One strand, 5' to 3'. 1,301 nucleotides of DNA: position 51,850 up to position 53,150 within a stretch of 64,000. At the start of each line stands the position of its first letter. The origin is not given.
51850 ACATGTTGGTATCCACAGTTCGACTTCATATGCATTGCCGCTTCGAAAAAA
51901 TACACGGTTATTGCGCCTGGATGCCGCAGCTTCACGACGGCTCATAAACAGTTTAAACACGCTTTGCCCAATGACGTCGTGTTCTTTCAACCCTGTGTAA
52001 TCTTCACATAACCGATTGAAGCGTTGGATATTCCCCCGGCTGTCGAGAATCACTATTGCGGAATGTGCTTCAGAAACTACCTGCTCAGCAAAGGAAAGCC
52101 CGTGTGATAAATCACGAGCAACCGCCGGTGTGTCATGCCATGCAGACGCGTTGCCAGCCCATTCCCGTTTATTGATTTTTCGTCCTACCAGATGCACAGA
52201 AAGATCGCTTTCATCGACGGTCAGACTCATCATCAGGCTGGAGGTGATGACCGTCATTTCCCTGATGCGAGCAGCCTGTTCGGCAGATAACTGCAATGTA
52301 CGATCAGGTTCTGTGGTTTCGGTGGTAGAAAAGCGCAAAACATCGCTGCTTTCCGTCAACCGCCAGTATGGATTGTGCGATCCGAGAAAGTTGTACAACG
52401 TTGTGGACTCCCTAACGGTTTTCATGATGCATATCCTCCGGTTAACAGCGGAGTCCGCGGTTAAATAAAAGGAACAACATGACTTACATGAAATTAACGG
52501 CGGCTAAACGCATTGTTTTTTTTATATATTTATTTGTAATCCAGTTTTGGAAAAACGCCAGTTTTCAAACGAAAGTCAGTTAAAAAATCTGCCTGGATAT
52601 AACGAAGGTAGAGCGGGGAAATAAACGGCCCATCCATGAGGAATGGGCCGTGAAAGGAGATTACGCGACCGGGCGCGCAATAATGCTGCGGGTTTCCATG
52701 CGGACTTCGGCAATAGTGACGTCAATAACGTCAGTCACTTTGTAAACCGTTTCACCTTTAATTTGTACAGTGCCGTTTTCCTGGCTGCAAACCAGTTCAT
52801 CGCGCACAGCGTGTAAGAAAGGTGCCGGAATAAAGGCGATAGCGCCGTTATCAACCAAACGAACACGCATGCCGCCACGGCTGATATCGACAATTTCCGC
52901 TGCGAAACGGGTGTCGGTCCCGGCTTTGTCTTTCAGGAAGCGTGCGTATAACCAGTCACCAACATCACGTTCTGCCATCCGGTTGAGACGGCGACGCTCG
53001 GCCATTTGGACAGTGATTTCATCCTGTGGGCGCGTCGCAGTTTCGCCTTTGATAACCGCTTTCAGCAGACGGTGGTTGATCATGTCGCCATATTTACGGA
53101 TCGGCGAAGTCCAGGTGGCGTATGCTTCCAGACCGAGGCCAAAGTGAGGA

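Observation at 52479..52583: Candidate 34-aa small ORF in the pdeR-rnb intergenic region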

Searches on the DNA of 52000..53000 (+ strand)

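Call 3: search_dna_similar(query=window:52380-52700:+, collection=ecoli_genomes, mode=near, max_rows=30, rows=spread)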
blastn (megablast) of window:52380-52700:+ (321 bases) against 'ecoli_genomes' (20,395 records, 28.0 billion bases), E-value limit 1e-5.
Records with a match: 5424; places in all: 5465; records where one place covers at least 80% of the query: 5384.
Genomes with a match: 5423 of 5426; with a place that covers at least 80% of the query: 5383. Places per genome that has any: lowest 1, median 1, highest 2. On chromosomes: 5458 places; on plasmids: 7.
Best place of each record, by identity: >=99% 2728; 95-99% 2694; 90-95% 2.
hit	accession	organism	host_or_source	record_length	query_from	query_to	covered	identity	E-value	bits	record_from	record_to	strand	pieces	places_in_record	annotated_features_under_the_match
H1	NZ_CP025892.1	Escherichia coli strain 503025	Homo sapiens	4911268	1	321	100%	100.0%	1e-166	593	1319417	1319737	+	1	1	hypothetical protein | pdeR: cyclic di-GMP phosphodiesterase | rnb: exoribonuclease II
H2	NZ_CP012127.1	Escherichia coli strain DH1Ec169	missing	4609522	1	321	100%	100.0%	1e-166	593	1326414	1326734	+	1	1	hypothetical protein | pdeR: cyclic di-GMP phosphodiesterase | rnb: exoribonuclease II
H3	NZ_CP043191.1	Escherichia coli O16:H48 strain PG20180173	mouse gut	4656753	1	321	100%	100.0%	1e-166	593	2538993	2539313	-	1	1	hypothetical protein | pdeR: cyclic di-GMP phosphodiesterase | rnb: exoribonuclease II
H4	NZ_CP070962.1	Escherichia coli strain K-12 J53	missing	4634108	1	321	100%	100.0%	1e-166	593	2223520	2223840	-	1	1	hypothetical protein | pdeR: cyclic di-GMP phosphodiesterase | rnb: exoribonuclease II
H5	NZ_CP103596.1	Escherichia coli strain 4848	Homo sapiens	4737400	1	321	100%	100.0%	1e-166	593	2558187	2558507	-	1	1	hypothetical protein | pdeR: cyclic di-GMP phosphodiesterase | rnb: exoribonuclease II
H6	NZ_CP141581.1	Escherichia coli strain ECO-104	sputum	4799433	1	321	100%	100.0%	1e-166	593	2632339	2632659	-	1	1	hypothetical protein | pdeR: cyclic di-GMP phosphodiesterase | rnb: exoribonuclease II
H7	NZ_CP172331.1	Escherichia coli strain APEC-O117H42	Gallus gallus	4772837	1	321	100%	100.0%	1e-166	593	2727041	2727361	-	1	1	hypothetical protein | pdeR: cyclic di-GMP phosphodiesterase | rnb: exoribonuclease II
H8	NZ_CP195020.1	Escherichia coli strain OV2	Laboratory strain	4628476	1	321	100%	100.0%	1e-166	593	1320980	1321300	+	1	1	hypothetical protein | pdeR: cyclic di-GMP phosphodiesterase | rnb: exoribonuclease II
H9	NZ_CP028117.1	Escherichia coli O111 str. RM9322 strain RM9322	Creek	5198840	1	321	100%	99.7%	6e-165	588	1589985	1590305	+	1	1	hypothetical protein (x2) | rnb: exoribonuclease II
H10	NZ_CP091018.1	Escherichia coli strain STEC307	mutton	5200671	1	321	100%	99.7%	6e-165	588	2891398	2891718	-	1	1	hypothetical protein | pdeR: cyclic di-GMP phosphodiesterase | rnb: exoribonuclease II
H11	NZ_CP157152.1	Escherichia coli strain UTAK-5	Bos taurus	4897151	1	321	100%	99.7%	6e-165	588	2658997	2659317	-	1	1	hypothetical protein | pdeR: cyclic di-GMP phosphodiesterase | rnb: exoribonuclease II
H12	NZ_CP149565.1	Escherichia coli strain 1504D004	Sus scrofa domesticus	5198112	1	321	100%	99.7%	6e-165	588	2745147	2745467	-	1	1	hypothetical protein | pdeR: cyclic di-GMP phosphodiesterase | rnb: exoribonuclease II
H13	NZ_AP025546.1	Escherichia coli strain LR-06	Homo sapiens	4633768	1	321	100%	99.7%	2e-164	586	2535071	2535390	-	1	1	hypothetical protein | pdeR: cyclic di-GMP phosphodiesterase | rnb: exoribonuclease II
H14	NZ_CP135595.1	Escherichia coli strain GDSC2227PM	vegetable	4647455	1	321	100%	99.4%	3e-163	582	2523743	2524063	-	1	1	hypothetical protein | pdeR: cyclic di-GMP phosphodiesterase | rnb: exoribonuclease II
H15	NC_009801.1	Escherichia coli O139:H28 str. E24377A strain E24377A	-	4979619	1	321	100%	99.4%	1e-162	580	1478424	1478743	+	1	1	hypothetical protein | pdeR: cyclic di-GMP phosphodiesterase | rnb: exoribonuclease II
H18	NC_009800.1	Escherichia coli HS strain HS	-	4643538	1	321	100%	98.1%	5e-156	558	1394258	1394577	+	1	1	hypothetical protein | pdeR: cyclic di-GMP phosphodiesterase | rnb: exoribonuclease II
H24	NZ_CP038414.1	Escherichia coli O157:H7 strain 17B6-2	cattle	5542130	1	321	100%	97.5%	1e-152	547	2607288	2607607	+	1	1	hypothetical protein | pdeR: cyclic di-GMP phosphodiesterase | rnb: exoribonuclease II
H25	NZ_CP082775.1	Escherichia coli O25:H4 strain CU568-3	Homo sapiens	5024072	1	321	100%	97.5%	1e-152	547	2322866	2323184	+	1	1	hypothetical protein | pdeR: cyclic di-GMP phosphodiesterase | rnb: exoribonuclease II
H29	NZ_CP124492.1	Escherichia coli strain AVS0225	environmental: river near WWTP effluent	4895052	1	321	100%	96.9%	2e-149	536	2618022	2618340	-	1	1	hypothetical protein | pdeR: cyclic di-GMP phosphodiesterase | rnb: exoribonuclease II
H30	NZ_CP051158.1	Escherichia coli strain 17MR471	missing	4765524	145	321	55%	96.6%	6e-76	292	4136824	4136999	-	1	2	hypothetical protein | rnb: exoribonuclease II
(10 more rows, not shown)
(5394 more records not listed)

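Call 5: get_annotated_region(hit=H2, flank=3000)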
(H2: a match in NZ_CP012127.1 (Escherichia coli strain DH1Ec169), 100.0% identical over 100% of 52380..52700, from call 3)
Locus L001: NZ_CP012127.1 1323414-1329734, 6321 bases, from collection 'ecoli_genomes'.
description: Escherichia coli strain DH1Ec169 chromosome, complete genome
organism: Escherichia coli strain DH1Ec169 (NCBI taxid 562)
replicon: chromosome; assembly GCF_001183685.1
host: -; source: missing; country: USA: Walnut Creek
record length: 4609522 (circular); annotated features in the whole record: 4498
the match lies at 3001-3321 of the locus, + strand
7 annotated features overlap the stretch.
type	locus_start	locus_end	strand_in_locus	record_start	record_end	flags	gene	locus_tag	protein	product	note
CDS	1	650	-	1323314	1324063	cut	yciT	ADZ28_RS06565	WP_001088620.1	DNA-binding transcriptional regulator YciT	-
CDS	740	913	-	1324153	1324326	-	yciZ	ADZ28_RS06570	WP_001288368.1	YciZ family protein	-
CDS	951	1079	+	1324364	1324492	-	ymiD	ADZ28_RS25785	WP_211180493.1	protein YmiD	-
CDS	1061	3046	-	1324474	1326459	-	pdeR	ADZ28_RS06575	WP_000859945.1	cyclic di-GMP phosphodiesterase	-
CDS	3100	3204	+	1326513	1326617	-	-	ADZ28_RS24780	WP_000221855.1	hypothetical protein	-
CDS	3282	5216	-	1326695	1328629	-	rnb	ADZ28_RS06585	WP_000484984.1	exoribonuclease II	-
CDS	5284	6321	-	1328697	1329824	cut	yciW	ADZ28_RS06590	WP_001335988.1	carboxymuconolactone decarboxylase family protein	-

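Call 12: search_rna_families(source=window, start=52000, end=53000, threshold=evalue, max_evalue=1)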
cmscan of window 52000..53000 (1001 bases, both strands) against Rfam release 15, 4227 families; matches with E-value up to 1: 4.
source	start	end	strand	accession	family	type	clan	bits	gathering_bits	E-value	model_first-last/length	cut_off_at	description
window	52612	52685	-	RF00519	suhB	Gene; sRNA;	CL00108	20.7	41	0.12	1-77/77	no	Makes More Granules Regulator RNA (mmgR)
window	52181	52242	-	RF04000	MIR8139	Gene; miRNA;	-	19.3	90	0.35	1-58/58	no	MIR8139 microRNA precursor family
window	52620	52662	-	RF02278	Betaproteobacteria_toxic_sRNA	Gene; sRNA;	-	17.8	50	0.88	1-64/64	no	Betaproteobacteria toxic small RNA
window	52194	52237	-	RF01131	sR47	Gene; snRNA; snoRNA; CD-box;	CL00132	16.1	40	0.43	1-55/55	no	Small nucleolar RNA sR47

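Call 13: get_annotated_region(hit=H25, flank=300)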
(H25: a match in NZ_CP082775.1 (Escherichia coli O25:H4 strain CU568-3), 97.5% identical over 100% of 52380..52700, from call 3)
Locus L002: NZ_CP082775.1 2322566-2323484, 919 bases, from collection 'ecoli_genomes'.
description: Escherichia coli O25:H4 strain CU568-3 chromosome, complete genome
organism: Escherichia coli O25:H4 strain CU568-3 (NCBI taxid 2067421)
replicon: chromosome; assembly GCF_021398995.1
host: Homo sapiens; source: stool; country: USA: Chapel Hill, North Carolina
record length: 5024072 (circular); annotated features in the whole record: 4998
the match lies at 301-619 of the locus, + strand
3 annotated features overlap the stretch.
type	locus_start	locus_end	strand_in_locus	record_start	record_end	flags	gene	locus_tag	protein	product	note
CDS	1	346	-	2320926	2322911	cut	pdeR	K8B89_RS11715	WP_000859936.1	cyclic di-GMP phosphodiesterase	-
CDS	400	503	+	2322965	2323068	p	-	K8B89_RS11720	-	hypothetical protein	frameshifted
CDS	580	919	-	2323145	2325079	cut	rnb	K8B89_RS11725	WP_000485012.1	exoribonuclease II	-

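Call 14: get_annotated_region(hit=H24, flank=300)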
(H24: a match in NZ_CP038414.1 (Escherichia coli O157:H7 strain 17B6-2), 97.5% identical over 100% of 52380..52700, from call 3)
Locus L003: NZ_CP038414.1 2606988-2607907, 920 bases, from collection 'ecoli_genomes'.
description: Escherichia coli O157:H7 strain 17B6-2 chromosome, complete genome
organism: Escherichia coli O157:H7 strain 17B6-2 (NCBI taxid 83334)
replicon: chromosome; assembly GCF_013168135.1
host: cattle; source: cattle feces; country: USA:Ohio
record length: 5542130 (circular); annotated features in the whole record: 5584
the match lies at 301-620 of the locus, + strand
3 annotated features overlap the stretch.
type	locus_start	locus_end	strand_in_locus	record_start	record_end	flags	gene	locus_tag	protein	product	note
CDS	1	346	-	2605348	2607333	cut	pdeR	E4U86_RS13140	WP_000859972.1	cyclic di-GMP phosphodiesterase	-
CDS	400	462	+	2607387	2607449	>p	-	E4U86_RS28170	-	hypothetical protein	incomplete; partial in the middle of a contig; missing C-terminus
CDS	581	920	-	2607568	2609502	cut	rnb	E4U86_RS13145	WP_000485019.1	exoribonuclease II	-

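Call 15: get_annotated_region(hit=H18, flank=300)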
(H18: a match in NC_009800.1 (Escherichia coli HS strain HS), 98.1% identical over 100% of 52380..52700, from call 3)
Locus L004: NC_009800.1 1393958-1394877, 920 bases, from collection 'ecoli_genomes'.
description: Escherichia coli HS, complete sequence
organism: Escherichia coli HS strain HS (NCBI taxid 331112)
replicon: chromosome; assembly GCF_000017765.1
host: -; source: -; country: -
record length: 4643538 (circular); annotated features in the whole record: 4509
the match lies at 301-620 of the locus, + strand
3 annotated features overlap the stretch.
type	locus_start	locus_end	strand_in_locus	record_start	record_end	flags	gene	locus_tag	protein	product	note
CDS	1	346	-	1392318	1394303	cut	pdeR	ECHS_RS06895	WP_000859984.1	cyclic di-GMP phosphodiesterase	-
CDS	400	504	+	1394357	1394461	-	-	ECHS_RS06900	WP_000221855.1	hypothetical protein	-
CDS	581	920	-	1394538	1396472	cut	rnb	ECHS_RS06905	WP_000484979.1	exoribonuclease II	-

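Call 16: get_annotated_region(hit=H29, flank=300)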
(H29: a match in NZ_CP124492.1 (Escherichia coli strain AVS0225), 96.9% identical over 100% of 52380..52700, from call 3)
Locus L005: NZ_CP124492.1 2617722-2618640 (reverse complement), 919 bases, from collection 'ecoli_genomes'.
description: Escherichia coli strain AVS0225 chromosome, complete genome
organism: Escherichia coli strain AVS0225 (NCBI taxid 562)
replicon: chromosome; assembly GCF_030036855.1
host: -; source: environmental: river near WWTP effluent; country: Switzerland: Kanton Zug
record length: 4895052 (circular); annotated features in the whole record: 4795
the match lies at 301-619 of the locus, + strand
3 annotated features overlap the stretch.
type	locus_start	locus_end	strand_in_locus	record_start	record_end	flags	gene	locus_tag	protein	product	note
CDS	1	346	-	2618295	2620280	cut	pdeR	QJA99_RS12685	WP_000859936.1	cyclic di-GMP phosphodiesterase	-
CDS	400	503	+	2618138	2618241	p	-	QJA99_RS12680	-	hypothetical protein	frameshifted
CDS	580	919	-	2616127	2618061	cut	rnb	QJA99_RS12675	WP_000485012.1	exoribonuclease II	-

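Call 17: get_annotated_region(hit=H9, flank=300)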
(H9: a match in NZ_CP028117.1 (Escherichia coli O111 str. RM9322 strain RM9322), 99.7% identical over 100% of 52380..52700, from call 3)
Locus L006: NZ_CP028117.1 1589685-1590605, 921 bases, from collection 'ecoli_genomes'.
description: Escherichia coli O111 str. RM9322 chromosome, complete genome
organism: Escherichia coli O111 str. RM9322 strain RM9322 (NCBI taxid 1055542)
replicon: chromosome; assembly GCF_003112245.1
host: -; source: Creek; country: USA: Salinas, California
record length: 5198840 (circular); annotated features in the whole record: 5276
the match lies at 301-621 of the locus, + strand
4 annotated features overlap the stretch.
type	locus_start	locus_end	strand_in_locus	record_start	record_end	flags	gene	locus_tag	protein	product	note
CDS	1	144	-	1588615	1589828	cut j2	-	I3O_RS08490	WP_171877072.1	IS3-like element IS1203 family transposase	programmed frameshift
CDS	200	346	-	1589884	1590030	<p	-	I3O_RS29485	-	hypothetical protein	incomplete; partial in the middle of a contig; missing C-terminus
CDS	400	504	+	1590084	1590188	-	-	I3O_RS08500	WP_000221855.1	hypothetical protein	-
CDS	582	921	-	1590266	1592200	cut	rnb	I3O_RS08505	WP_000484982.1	exoribonuclease II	-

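Call 18: get_annotated_region(hit=H30, flank=1500)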
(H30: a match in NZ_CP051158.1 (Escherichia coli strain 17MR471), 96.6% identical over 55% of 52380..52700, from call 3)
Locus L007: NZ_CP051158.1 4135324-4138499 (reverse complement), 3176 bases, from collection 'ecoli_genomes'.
description: Escherichia coli strain 17MR471 chromosome, complete genome
organism: Escherichia coli strain 17MR471 (NCBI taxid 562)
replicon: chromosome; assembly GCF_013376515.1
host: -; source: missing; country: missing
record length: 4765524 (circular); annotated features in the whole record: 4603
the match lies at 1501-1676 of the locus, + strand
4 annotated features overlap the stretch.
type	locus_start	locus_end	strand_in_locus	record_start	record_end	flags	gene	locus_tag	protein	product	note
CDS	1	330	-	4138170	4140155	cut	pdeR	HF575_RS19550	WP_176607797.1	cyclic di-GMP phosphodiesterase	-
CDS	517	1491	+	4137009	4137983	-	-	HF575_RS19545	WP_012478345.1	IS30-like element ISApl1 family transposase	-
CDS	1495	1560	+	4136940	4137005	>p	-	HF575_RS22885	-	hypothetical protein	incomplete; partial in the middle of a contig; missing N-terminus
CDS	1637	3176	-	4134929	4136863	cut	rnb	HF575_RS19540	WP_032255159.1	exoribonuclease II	-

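Call 20: search_dna_similar(query=window:52485-52575:+, collection=ecoli_genomes, mode=near, max_rows=40, rows=spread)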
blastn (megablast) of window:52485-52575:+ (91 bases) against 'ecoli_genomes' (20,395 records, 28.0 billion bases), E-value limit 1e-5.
Records with a match: 5424; places in all: 5425; records where one place covers at least 80% of the query: 5421.
Genomes with a match: 5423 of 5426; with a place that covers at least 80% of the query: 5420. Places per genome that has any: lowest 1, median 1, highest 2. On chromosomes: 5418 places; on plasmids: 7.
Best place of each record, by identity: >=99% 3711; 95-99% 1713.
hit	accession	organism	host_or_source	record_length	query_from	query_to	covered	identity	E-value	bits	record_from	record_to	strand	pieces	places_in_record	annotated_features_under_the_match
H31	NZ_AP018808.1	Escherichia coli strain E2865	Bos taurus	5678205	1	91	100%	100.0%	2e-39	169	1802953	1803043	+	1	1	hypothetical protein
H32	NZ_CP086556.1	Escherichia coli strain ESY002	Homo sapiens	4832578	1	91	100%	100.0%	2e-39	169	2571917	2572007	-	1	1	hypothetical protein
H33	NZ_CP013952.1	Escherichia coli strain HST04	TAKARA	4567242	1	91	100%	100.0%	2e-39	169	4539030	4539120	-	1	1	hypothetical protein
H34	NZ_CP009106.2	Escherichia coli strain 94-3024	human stool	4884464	1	91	100%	100.0%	2e-39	169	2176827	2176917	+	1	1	hypothetical protein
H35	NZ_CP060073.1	Escherichia coli strain G4/9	Homo sapiens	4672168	1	91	100%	100.0%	2e-39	169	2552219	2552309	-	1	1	hypothetical protein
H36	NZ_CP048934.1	Escherichia coli strain 190693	Homo sapiens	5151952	1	91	100%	100.0%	2e-39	169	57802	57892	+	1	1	hypothetical protein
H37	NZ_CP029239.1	Escherichia coli strain BH212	Homo sapiens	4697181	1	91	100%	100.0%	2e-39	169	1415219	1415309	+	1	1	hypothetical protein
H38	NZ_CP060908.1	Escherichia coli strain EC19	Homo sapiens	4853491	1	91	100%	100.0%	2e-39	169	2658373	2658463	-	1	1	hypothetical protein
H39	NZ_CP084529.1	Escherichia coli strain Origami2-DE3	-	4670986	1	91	100%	100.0%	2e-39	169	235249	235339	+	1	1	hypothetical protein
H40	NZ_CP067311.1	Escherichia coli strain 027_SK3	waste water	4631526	1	91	100%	100.0%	2e-39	169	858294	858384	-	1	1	hypothetical protein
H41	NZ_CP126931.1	Escherichia coli O78:H51 strain APEC E19025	Gallus gallus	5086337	1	91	100%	100.0%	2e-39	169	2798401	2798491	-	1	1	hypothetical protein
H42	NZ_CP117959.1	Escherichia coli strain B-2207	Homo sapiens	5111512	1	91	100%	100.0%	2e-39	169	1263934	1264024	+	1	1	hypothetical protein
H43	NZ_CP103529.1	Escherichia coli strain 5270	Homo sapiens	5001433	1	91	100%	100.0%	2e-39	169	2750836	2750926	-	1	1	hypothetical protein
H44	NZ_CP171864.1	Escherichia coli strain YZ22PE106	pig feces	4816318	1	91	100%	100.0%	2e-39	169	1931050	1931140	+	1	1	hypothetical protein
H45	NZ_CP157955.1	Escherichia coli strain B1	calf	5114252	1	91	100%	100.0%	2e-39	169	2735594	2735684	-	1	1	hypothetical protein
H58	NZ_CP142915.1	Escherichia coli strain B19374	seawater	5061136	1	91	100%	98.9%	9e-38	163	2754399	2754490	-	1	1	hypothetical protein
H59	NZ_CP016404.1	Escherichia coli strain 210221272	swine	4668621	1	91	100%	98.9%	3e-37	161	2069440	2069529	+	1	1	hypothetical protein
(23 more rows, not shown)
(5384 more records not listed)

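Call 21: search_dna_similar(query=L002:406-495:+, collection=ecoli_genomes, mode=near, max_rows=10, rows=spread)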
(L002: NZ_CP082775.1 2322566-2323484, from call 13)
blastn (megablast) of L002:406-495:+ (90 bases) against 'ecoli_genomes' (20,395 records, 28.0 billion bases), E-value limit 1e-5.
Records with a match: 5418; places in all: 5418; records where one place covers at least 80% of the query: 5417.
Genomes with a match: 5417 of 5426; with a place that covers at least 80% of the query: 5416. Places per genome that has any: lowest 1, median 1, highest 2. On chromosomes: 5411 places; on plasmids: 7.
Best place of each record, by identity: >=99% 1020; 95-99% 4398.
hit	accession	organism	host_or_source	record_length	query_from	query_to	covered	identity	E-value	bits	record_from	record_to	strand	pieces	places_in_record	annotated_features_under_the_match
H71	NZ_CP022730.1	Escherichia coli strain SA186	Homo sapiens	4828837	1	90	100%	100.0%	7e-39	167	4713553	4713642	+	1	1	hypothetical protein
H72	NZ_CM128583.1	Escherichia coli strain 401656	Homo sapiens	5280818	1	90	100%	100.0%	7e-39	167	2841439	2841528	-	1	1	hypothetical protein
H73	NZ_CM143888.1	Escherichia coli strain E30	Homo sapiens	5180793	1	90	100%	98.9%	3e-37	161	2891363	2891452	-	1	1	hypothetical protein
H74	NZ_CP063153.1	Escherichia coli strain M7424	Homo sapiens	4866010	1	90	100%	97.8%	2e-35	156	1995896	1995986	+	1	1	hypothetical protein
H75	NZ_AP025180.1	Escherichia coli strain JP538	Sus scrofa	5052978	1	90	100%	97.8%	2e-35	156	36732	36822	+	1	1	hypothetical protein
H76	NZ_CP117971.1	Escherichia coli strain B-1109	Homo sapiens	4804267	1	90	100%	97.8%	2e-35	156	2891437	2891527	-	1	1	hypothetical protein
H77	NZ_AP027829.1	Escherichia coli strain 2017.17.03CC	Homo sapiens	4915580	1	90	100%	97.8%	2e-35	156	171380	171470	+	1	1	hypothetical protein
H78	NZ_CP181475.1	Escherichia coli strain C600-p2-V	conjugation assay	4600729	1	90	100%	97.8%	2e-35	156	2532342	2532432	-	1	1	hypothetical protein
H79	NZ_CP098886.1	Escherichia coli strain CUVET19-1969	Canis lupus familiaris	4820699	1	90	100%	97.8%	2e-35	156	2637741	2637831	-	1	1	hypothetical protein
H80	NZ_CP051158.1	Escherichia coli strain 17MR471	missing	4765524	39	90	58%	100.0%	1e-17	97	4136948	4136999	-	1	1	hypothetical protein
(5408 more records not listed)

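Call 22: search_dna_similar(query=L003:406-496:+, collection=ecoli_genomes, mode=near, max_rows=10, rows=spread)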
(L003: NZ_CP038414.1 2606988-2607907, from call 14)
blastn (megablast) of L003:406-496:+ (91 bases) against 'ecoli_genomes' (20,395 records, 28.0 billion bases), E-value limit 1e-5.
Records with a match: 5403; places in all: 5403; records where one place covers at least 80% of the query: 5402.
Genomes with a match: 5402 of 5426; with a place that covers at least 80% of the query: 5401. Places per genome that has any: lowest 1, median 1, highest 2. On chromosomes: 5396 places; on plasmids: 7.
Best place of each record, by identity: >=99% 315; 95-99% 5088.
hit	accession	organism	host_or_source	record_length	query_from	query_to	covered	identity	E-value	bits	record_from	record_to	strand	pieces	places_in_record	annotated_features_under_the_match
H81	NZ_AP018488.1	Escherichia coli O157:H7 strain PV15-279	Homo sapiens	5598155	1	91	100%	100.0%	2e-39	169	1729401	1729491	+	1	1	hypothetical protein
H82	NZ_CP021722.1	Escherichia coli strain AR_0128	missing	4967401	1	91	100%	97.8%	4e-36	158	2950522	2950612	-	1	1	hypothetical protein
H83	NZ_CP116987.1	Escherichia coli strain MLI107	Homo sapiens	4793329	1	91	100%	97.8%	4e-36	158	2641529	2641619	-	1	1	hypothetical protein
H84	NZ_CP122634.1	Escherichia coli strain ETEC4085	Sus scrofa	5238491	1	91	100%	97.8%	4e-36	158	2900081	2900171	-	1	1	hypothetical protein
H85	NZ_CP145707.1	Escherichia coli strain S1-CAM-02-A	Homo sapiens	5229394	1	91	100%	97.8%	4e-36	158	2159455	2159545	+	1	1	hypothetical protein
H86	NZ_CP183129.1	Escherichia coli strain 755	Homo sapiens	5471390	1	91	100%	97.8%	4e-36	158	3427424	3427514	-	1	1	hypothetical protein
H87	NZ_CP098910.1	Escherichia coli strain CUVET19-970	Canis lupus familiaris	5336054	1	91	100%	97.8%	4e-36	158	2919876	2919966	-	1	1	hypothetical protein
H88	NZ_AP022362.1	Escherichia coli strain E302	Homo sapiens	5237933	1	91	100%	97.8%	2e-35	156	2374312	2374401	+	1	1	hypothetical protein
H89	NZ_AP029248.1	Escherichia coli strain LTC101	Laboratory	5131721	1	91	100%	97.8%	2e-35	156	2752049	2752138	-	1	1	hypothetical protein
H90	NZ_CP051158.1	Escherichia coli strain 17MR471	missing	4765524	40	91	57%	98.1%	5e-16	92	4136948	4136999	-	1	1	hypothetical protein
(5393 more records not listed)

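Call 62: get_annotated_region(hit=H58, flank=100)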
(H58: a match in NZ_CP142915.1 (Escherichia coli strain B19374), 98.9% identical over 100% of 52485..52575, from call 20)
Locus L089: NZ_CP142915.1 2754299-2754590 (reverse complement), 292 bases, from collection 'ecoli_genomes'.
description: Escherichia coli strain B19374 chromosome, complete genome
organism: Escherichia coli strain B19374 (NCBI taxid 562)
replicon: chromosome; assembly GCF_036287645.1
host: -; source: seawater; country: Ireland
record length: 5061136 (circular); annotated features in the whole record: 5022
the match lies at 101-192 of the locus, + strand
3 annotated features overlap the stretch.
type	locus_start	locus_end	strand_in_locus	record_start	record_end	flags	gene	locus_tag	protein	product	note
CDS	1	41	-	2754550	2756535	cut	pdeR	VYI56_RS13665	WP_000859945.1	cyclic di-GMP phosphodiesterase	-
CDS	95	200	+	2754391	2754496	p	-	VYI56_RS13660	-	hypothetical protein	frameshifted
CDS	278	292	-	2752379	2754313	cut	rnb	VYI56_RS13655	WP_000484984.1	exoribonuclease II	-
